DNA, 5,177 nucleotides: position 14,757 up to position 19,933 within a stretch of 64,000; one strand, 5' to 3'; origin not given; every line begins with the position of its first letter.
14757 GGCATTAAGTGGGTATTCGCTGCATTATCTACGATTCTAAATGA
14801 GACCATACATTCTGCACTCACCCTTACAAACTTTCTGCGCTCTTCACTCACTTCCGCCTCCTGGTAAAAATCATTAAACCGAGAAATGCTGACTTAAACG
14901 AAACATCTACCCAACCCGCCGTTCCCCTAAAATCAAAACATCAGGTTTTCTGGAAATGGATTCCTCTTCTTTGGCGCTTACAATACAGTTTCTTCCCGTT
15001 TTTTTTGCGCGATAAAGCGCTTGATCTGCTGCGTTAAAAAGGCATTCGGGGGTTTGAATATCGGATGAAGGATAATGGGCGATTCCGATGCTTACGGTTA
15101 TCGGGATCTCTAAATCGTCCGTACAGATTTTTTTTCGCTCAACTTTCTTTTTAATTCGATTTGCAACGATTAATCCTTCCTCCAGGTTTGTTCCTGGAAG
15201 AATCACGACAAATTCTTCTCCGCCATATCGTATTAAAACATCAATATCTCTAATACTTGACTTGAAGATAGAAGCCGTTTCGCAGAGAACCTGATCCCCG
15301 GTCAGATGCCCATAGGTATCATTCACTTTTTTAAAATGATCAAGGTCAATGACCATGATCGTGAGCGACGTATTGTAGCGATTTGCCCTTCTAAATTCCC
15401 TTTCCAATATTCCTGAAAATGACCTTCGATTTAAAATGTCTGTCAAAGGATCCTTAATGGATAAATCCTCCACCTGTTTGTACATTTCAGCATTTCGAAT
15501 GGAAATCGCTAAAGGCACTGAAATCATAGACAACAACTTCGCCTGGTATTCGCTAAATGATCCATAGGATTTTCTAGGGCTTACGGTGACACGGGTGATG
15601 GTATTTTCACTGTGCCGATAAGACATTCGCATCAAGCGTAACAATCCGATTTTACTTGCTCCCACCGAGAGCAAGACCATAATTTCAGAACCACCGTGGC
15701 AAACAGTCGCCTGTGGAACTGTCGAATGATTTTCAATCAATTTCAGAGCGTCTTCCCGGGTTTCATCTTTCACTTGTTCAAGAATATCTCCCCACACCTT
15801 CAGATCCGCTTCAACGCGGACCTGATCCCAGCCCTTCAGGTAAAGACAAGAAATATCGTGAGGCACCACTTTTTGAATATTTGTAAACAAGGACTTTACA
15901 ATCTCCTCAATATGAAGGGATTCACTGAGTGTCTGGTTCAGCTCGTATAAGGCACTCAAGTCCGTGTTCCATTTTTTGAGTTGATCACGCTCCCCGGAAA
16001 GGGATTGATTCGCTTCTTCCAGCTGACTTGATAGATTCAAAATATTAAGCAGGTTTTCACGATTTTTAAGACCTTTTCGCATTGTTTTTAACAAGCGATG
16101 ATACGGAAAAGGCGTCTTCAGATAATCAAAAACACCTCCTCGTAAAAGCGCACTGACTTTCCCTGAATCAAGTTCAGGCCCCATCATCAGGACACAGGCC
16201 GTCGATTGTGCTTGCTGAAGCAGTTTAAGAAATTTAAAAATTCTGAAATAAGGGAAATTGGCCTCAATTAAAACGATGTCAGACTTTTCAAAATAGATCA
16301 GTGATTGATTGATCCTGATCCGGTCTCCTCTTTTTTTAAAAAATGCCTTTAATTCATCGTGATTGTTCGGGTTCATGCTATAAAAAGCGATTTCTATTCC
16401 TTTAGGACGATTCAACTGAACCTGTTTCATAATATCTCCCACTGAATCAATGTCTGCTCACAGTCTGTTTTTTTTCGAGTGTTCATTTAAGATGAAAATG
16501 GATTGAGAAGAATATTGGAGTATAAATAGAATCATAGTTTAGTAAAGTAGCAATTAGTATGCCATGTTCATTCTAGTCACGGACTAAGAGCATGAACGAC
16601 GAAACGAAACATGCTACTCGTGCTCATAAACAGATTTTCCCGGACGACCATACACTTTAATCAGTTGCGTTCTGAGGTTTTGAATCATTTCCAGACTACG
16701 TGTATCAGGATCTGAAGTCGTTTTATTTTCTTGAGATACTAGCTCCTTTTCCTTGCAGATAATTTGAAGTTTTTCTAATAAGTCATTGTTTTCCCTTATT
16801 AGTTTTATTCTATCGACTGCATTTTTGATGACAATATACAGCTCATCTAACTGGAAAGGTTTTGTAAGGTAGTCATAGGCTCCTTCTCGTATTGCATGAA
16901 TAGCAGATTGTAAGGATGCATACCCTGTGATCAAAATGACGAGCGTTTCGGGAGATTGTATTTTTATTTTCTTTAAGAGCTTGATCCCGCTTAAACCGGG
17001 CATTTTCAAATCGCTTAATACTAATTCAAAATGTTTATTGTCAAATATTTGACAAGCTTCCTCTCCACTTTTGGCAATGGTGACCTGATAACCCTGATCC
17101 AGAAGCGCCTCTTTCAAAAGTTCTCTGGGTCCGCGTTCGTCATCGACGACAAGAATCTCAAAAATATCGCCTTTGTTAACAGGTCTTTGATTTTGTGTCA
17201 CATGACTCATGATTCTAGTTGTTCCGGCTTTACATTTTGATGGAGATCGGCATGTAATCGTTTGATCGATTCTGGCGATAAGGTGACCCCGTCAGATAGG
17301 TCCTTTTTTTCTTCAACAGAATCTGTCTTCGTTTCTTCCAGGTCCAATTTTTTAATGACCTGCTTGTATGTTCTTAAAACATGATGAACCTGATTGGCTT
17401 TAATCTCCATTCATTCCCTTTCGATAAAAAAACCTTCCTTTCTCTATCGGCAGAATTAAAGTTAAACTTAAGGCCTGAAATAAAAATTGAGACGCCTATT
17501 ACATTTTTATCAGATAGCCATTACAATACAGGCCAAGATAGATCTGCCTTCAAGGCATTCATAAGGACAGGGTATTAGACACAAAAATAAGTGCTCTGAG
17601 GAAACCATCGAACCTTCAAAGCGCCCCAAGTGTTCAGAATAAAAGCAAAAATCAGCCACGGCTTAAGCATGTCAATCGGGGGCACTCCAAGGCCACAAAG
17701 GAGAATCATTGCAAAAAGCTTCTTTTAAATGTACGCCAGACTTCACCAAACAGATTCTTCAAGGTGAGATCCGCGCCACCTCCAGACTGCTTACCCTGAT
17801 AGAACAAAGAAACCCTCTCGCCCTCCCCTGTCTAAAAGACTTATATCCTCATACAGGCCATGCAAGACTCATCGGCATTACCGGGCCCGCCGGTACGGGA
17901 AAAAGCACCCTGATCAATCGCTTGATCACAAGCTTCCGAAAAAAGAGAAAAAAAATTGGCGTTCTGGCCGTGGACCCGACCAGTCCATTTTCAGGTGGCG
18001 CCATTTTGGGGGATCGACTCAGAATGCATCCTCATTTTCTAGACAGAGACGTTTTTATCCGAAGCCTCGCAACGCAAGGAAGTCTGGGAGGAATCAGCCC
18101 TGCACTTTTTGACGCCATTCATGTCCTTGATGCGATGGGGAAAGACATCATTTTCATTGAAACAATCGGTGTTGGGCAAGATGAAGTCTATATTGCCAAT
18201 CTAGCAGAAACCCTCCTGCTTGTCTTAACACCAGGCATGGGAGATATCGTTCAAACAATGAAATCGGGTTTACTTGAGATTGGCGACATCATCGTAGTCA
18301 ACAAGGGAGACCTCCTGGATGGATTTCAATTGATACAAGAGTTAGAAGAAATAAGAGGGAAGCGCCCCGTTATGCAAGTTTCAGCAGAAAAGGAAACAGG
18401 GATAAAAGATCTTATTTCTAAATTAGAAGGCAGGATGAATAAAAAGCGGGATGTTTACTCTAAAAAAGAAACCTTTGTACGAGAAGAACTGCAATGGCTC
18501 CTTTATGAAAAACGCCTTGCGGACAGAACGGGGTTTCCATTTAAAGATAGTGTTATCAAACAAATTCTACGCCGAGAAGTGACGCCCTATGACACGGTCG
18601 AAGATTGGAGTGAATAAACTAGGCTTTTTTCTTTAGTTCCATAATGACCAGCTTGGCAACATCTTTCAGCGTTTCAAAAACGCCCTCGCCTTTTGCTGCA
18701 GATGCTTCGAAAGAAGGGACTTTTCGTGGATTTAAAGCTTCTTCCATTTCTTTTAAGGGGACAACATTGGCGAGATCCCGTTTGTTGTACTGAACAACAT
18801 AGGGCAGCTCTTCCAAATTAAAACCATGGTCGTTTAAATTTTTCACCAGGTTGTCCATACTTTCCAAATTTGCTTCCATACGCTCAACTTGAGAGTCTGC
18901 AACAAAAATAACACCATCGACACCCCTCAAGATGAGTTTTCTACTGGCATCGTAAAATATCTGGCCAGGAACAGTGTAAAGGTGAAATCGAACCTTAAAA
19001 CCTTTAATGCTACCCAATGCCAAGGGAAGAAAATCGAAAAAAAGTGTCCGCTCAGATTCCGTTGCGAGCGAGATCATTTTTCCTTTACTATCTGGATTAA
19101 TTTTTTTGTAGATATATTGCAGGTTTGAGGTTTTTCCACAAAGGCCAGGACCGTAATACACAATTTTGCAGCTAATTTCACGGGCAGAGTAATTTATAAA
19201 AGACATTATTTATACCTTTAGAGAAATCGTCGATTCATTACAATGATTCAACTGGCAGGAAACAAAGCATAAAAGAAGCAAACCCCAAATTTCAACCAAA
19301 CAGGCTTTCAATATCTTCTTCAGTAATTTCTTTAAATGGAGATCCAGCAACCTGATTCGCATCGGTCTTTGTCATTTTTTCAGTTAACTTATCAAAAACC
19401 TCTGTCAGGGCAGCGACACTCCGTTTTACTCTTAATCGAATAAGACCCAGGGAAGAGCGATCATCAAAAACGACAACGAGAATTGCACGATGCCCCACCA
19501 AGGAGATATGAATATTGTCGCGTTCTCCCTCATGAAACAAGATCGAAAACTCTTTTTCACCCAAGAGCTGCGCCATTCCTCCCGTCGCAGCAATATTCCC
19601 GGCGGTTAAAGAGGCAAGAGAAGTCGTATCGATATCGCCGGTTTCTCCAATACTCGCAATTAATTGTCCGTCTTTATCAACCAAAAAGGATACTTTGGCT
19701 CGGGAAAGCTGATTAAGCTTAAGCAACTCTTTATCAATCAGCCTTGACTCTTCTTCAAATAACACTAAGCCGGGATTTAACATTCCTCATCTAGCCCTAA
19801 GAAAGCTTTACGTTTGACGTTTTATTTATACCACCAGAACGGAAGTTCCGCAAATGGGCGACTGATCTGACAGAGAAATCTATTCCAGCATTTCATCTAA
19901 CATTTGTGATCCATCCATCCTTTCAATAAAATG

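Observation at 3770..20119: Receptor-less Frz-like chemosensory operon inside a PATAN/GAF, c-di-GMP and MglA/MglB supercluster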

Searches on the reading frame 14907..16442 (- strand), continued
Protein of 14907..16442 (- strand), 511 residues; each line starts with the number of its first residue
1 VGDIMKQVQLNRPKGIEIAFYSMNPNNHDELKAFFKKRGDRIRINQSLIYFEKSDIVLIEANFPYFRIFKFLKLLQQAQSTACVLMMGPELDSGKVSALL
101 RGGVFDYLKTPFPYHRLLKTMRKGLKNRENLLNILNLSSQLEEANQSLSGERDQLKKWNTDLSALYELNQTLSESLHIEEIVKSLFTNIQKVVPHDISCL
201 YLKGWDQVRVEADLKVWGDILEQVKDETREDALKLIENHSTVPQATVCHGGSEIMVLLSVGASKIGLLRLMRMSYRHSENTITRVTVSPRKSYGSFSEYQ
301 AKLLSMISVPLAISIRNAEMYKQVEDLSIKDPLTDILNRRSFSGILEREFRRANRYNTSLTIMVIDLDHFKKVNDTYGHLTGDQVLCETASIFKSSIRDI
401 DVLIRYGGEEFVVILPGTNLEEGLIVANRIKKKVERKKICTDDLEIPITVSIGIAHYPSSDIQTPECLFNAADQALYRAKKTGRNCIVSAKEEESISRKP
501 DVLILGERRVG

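Call 27: find_encoding_contigs(protein=P0143, flank=10000, max_places=1)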
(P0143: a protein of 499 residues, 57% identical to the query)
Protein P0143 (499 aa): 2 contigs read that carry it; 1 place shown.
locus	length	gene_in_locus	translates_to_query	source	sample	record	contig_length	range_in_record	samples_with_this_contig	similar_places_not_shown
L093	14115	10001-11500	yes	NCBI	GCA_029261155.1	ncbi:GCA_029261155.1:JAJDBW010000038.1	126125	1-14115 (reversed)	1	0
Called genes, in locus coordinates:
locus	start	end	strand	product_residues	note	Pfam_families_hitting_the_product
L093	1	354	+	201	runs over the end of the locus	PF21176:RecR_HhH, PF02132:RecR_ZnF (weak), PF01751:Toprim, PF13662:Toprim_4, PF21175:RecR_C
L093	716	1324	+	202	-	PF02552:CO_dh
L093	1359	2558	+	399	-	PF01855:POR_N, PF02780:Transketolase_C, PF17147:PFOR_II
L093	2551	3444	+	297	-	PF02775:TPP_enzyme_C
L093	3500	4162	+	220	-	PF01558:POR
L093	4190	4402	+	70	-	PF12837:Fer4_6 (faint), PF14697:Fer4_21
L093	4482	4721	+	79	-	-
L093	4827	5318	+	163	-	PF03259:Robl_LC7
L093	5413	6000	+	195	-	PF00025:Arf (weak), PF00071:Ras (faint)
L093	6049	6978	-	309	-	PF03308:MeaB, PF03193:RsgA_GTPase (faint), PF13191:AAA_16 (weak), PF03029:ATP_bind_1 (faint)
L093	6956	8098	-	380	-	PF02771:Acyl-CoA_dh_N, PF02770:Acyl-CoA_dh_M, PF00441:Acyl-CoA_dh_1, PF08028:Acyl-CoA_dh_2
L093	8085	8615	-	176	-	PF12172:zf-ChsH2, PF01796:OB_ChsH2_C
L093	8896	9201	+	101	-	-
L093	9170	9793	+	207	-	PF00072:Response_reg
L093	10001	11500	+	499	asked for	PF00990:GGDEF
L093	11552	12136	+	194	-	PF07238:PilZ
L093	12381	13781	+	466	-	-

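Call 49: search_protein_families(library=ncbifam, proteins=[window:14907-16442:-], max_evalue=0.001)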
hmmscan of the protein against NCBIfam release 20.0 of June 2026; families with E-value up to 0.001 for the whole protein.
window:14907-16442:- (511 aa): 24 families
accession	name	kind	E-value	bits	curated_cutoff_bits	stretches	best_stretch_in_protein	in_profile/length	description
TIGR00254.1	GGDEF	domain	8.4e-56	188.3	37.4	1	325-489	2-166/168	diguanylate cyclase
NF007135.0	PRK09581.1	equivalog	1.1e-53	182.6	474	1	324-490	288-455/457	PleD family two-component system response regulator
NF007380.0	PRK09894.1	equivalog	1.1e-50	172.7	256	1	324-498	125-295/296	diguanylate cyclase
NF038266.1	diguan_SiaD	equivalog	9.5e-49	166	290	1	319-486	85-251/252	biofilm regulation diguanylate cyclase SiaD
NF041606.1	dguan_cyc_DgcA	equivalog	1.8e-46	158.7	370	1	294-489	148-338/340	diguanylate cyclase DgcA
NF047654.1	DiguCycDgcRLepto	equivalog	1.3e-43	149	500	1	314-489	119-295/295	diguanylate cyclase DgcR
NF051473.1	DigCycDgcsShew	equivalog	2.1e-41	142.2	400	1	297-487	104-288/291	diguanylate cyclase DgcS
NF007423.1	PRK09966.1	equivalog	3.6e-38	131.5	325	1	325-480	236-390/390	diguanylate cyclase DgcN/YfiN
NF011955.1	PRK15426.1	equivalog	6.1e-34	117.1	408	1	327-490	397-561/564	cellulose biosynthesis regulator diguanylate cyclase DgcQ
NF007599.0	PRK10245.1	equivalog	6.3e-33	113.7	402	1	311-486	193-366/371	diguanylate cyclase AdrA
NF047872.1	GGDEF_GdpS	equivalog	5.8e-31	108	400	1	319-488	178-348/355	GGDEF domain-containing protein GdpS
NF007298.0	PRK09776.1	equivalog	1e-30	106.4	1135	1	319-494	675-850/1111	diguanylate cyclase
NF045675.1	PhdiestaseDibA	equivalog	6.1e-29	100.8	980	1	322-488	197-362/623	phosphodiesterase DibA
NF040885.1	diguan_DgcJ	equivalog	1.2e-28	100.2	500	1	297-483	308-489/493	diguanylate cyclase DgcJ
NF007474.0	PRK10060.1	equivalog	8.5e-27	93.6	782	1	323-486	232-391/663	cyclic di-GMP phosphodiesterase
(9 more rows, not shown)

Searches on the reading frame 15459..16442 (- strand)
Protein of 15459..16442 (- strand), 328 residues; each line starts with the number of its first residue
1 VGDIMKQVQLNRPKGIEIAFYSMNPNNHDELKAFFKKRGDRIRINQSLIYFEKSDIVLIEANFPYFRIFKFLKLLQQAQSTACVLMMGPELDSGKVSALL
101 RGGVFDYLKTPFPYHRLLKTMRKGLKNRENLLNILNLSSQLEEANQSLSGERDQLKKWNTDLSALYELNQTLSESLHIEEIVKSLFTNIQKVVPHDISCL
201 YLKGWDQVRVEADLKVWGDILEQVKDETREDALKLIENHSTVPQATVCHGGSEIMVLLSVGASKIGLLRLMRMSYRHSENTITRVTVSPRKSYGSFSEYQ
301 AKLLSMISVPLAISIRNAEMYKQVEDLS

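Call 74: search_protein_families(library=pfam, proteins=[window:15459-16442:-], max_evalue=1)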
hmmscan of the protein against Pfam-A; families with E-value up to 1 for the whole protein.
seq(328 aa): 2 families
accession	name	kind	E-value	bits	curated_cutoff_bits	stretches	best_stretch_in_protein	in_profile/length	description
PF00072.30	Response_reg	-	0.018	15.6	30.2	1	51-121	40-110/111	Response regulator receiver domain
PF16021.10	PDCD7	-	0.17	11.5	27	1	128-177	7-56/306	Programmed cell death protein 7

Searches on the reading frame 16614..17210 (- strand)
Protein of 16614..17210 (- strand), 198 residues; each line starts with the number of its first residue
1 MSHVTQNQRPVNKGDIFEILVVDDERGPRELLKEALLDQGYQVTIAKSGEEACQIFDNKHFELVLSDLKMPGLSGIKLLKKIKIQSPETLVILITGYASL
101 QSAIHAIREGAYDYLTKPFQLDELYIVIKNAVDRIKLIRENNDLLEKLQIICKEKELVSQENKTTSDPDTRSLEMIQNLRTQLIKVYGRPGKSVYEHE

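Call 4: search_protein_families(library=pfam, proteins=[window:16614-17210:-], max_evalue=0.01)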
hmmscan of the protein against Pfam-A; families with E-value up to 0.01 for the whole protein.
window:16614-17210:- (198 aa): 3 families
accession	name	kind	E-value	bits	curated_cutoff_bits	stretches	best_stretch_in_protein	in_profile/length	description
PF00072.30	Response_reg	-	1.7e-29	102.7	30.2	1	19-128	1-110/111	Response regulator receiver domain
PF23198.2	PDE8A_N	-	0.0028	18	29.6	1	38-89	32-84/147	PDE8A-like, N-terminal domain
PF20161.5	VpsR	-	0.0055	16.9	23.7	1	30-128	21-120/121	VpsR domain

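Call 49: search_protein_families(library=ncbifam, proteins=[window:16614-17210:-], max_evalue=0.001)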
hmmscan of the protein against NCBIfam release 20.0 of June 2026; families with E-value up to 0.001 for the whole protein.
window:16614-17210:- (198 aa): 100 families (the best 25 are shown)
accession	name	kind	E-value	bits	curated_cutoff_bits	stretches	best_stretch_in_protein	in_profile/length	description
NF053512.1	nitric_RR_NosR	exception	1e-33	117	400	1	19-149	1-132/422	response regulator c-di-GMP phosphodiesterase, NosR family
NF008469.0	PRK11361.1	equivalog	1.8e-32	112.6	714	1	17-153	5-141/461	acetoacetate metabolism transcriptional regulator AtoC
NF051870.1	NAssimRespRegNtrX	equivalog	1.3e-30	106.7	600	1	18-149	3-136/452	nitrogen assimilation response regulator NtrX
TIGR01818.1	ntrC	equivalog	8e-28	97.4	558.6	1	19-136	1-118/463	nitrogen regulation protein NR(I)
NF045505.1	RR_RssB_Pseudo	equivalog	4e-24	85.4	700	1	18-154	7-144/394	two-component system response regulator RssB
NF007689.0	PRK10365.1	equivalog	4.1e-24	85.2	760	1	16-138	5-127/441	sigma-54-dependent response regulator transcription factor ZraR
NF053854.1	RespRegPhoBBctds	equivalog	1.2e-23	83.6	270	1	19-163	1-153/225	two-component system response regulator PhoB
NF008176.1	PRK10923.1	equivalog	1.4e-23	83.2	620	1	19-135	6-122/469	nitrogen regulation protein NR(I)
NF011695.0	PRK15115.1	equivalog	4.3e-23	81.8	763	1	18-135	8-125/445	two-component system response regulator GlrR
NF008034.0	PRK10766.1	equivalog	6e-23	81.5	275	1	18-146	4-131/231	two-component system response regulator TorR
NF006900.1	PRK09390.1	equivalog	3.6e-22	78.9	255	1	18-144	6-132/203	response regulator FixJ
NF041946.1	LuxO_transreg_Vib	equivalog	7.6e-22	77.7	800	1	24-136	4-116/463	quorum-sensing sigma-54 dependent transcriptional regulator LuxO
NF045944.1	ResRegRpaBCyano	equivalog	1.4e-21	77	330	1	20-160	1-140/229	response regulator transcription factor RpaB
NF047793.1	ResRegPgtA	equivalog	1.8e-21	76.4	650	1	17-148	6-138/414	two-component system response regulator PgtA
NF041734.1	resp_reg_RppA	equivalog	8.8e-21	74.3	250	1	18-165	2-151/229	two-component system response regulator RppA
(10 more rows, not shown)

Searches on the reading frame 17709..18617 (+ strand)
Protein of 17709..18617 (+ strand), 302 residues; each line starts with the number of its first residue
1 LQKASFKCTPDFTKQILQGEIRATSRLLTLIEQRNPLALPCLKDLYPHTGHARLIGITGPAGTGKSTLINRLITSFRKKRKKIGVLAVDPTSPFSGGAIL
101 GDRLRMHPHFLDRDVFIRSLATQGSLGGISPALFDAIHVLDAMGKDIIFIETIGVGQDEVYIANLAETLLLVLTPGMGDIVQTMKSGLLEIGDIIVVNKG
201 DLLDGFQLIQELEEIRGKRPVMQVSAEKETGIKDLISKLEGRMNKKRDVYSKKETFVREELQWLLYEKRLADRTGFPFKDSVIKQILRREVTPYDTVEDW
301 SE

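Call 4: search_protein_families(library=pfam, proteins=[window:17709-18617:+], max_evalue=0.01)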
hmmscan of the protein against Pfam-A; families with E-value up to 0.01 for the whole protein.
window:17709-18617:+ (302 aa): 17 families
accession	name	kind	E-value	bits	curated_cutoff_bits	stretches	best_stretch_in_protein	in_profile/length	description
PF03308.22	MeaB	-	8.1e-68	228.8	23.1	1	25-248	2-240/273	Methylmalonyl Co-A mutase-associated GTPase MeaB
PF02492.25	cobW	-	1.3e-07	31.9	20.7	1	55-215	3-168/180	CobW/HypB/UreG, nucleotide-binding domain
PF03193.22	RsgA_GTPase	-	7.5e-07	29.6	30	0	53-80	107-134/174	RsgA GTPase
PF13401.12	AAA_22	-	7.3e-06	26.8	27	1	51-100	4-51/130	AAA domain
PF03029.23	ATP_bind_1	-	0.00014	22.2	27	1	57-91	1-35/240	Conserved hypothetical ATP binding protein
PF25199.1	nSTAND_NTPase5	-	0.00017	21.9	34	1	49-95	38-83/145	Novel STAND NTPase 5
PF00009.33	GTP_EFTU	-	0.00023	21.2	26.5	0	53-81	4-32/188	Elongation factor Tu GTP binding domain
PF13191.12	AAA_16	-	0.00032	21.7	32.6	1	48-85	20-55/167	AAA ATPase domain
PF13245.12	AAA_19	-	0.0013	19.4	25.1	1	52-91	11-50/134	AAA domain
PF00448.28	SRP54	-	0.0015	18.7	22.7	1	55-157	4-96/196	SRP54-type protein, GTPase domain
PF00005.33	ABC_tran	-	0.002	19.2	25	1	51-83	10-42/137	ABC transporter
PF03205.20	MobB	-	0.0021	18.4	26.6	1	55-86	2-33/133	Molybdopterin guanine dinucleotide synthesis protein B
PF13604.12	AAA_30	-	0.0026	17.9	27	1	51-88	17-54/191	AAA domain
PF01935.23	DUF87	-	0.0031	18.1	23.2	0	55-92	26-62/220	Helicase HerA, central domain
PF03266.21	NTPase_1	-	0.0037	17.6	23.9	1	55-83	2-30/168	NTPase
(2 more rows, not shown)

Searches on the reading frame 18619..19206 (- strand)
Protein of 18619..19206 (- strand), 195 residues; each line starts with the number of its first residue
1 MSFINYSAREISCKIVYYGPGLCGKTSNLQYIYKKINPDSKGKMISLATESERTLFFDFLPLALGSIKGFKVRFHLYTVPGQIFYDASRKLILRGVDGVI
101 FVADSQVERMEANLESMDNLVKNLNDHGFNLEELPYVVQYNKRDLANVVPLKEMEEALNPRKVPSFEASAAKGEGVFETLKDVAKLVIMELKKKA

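Call 4: search_protein_families(library=pfam, proteins=[window:18619-19206:-], max_evalue=0.01)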
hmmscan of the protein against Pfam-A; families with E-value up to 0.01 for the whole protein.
window:18619-19206:- (195 aa): 3 families
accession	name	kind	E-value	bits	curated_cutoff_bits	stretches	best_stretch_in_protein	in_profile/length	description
PF00025.27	Arf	-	1.7e-07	31.3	22.3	1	70-184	56-171/174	ADP-ribosylation factor family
PF00071.28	Ras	-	4.9e-07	29.9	21.6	1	49-187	26-160/162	Ras family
PF04670.18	Gtr1_RagA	-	0.00037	20.4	22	1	14-127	1-108/232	Gtr1/RagA G protein conserved region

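Call 17: list_cluster_members(proteins=[P0001, P0002, P0003, window:18619-19206:-, window:5637-6443:+, window:3770-4969:+])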
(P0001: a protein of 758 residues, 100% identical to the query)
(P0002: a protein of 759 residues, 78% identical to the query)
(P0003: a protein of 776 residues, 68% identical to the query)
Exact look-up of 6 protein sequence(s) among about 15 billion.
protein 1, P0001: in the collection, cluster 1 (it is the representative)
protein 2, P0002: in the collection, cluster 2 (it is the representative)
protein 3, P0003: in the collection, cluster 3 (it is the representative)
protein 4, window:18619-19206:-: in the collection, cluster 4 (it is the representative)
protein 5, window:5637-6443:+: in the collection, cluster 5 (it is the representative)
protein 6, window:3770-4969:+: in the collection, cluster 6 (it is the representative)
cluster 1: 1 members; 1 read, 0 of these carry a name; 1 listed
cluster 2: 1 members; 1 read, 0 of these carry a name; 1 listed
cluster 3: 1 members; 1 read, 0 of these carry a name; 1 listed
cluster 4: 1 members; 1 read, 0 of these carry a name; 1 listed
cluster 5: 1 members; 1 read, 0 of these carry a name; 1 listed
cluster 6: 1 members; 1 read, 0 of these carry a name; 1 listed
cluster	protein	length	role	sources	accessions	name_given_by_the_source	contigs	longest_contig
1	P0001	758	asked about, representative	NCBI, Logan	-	-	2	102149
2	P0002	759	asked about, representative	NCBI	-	-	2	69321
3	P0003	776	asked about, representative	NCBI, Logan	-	-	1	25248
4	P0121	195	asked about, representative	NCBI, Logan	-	-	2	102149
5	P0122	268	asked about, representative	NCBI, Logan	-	-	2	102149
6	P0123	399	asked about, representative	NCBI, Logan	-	-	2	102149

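Call 49: search_protein_families(library=ncbifam, proteins=[window:18619-19206:-], max_evalue=0.001)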
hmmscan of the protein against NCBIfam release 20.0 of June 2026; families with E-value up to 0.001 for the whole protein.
window:18619-19206:- (195 aa): 3 families
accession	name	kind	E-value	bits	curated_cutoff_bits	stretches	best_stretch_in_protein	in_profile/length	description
TIGR00231.1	small_GTP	domain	4.8e-08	33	42.5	1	14-179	5-158/164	GTP-binding protein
NF008955.0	PRK12297.1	equivalog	0.00029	19.9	406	1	99-188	241-329/429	GTPase ObgE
TIGR02729.1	Obg_CgtA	equivalog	0.00049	19.2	280.25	1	99-186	239-327/329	Obg family GTPase CgtA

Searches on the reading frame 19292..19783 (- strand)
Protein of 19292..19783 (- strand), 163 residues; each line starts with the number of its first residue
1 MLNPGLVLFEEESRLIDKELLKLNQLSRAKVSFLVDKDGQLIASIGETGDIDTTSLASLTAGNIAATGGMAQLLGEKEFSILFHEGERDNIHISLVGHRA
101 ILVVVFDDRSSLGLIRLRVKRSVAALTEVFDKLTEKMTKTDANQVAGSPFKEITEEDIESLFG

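Call 4: search_protein_families(library=pfam, proteins=[window:19292-19783:-], max_evalue=0.01)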
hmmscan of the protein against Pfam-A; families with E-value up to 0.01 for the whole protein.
window:19292-19783:- (163 aa): 1 family
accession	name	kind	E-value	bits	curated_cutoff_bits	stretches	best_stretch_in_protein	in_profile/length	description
PF03259.23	Robl_LC7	-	5.4e-16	58.6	23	1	18-106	4-91/91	Roadblock/LC7 domain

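Call 49: search_protein_families(library=ncbifam, proteins=[window:19292-19783:-], max_evalue=0.001)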
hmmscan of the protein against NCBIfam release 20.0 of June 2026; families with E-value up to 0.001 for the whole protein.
window:19292-19783:- (163 aa): 1 family
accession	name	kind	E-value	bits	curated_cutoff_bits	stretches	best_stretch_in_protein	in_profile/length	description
NF052242.1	GTPaseActivMglBThm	equivalog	1.9e-23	83.3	200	1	1-136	1-139/161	GTPase-activating protein MglB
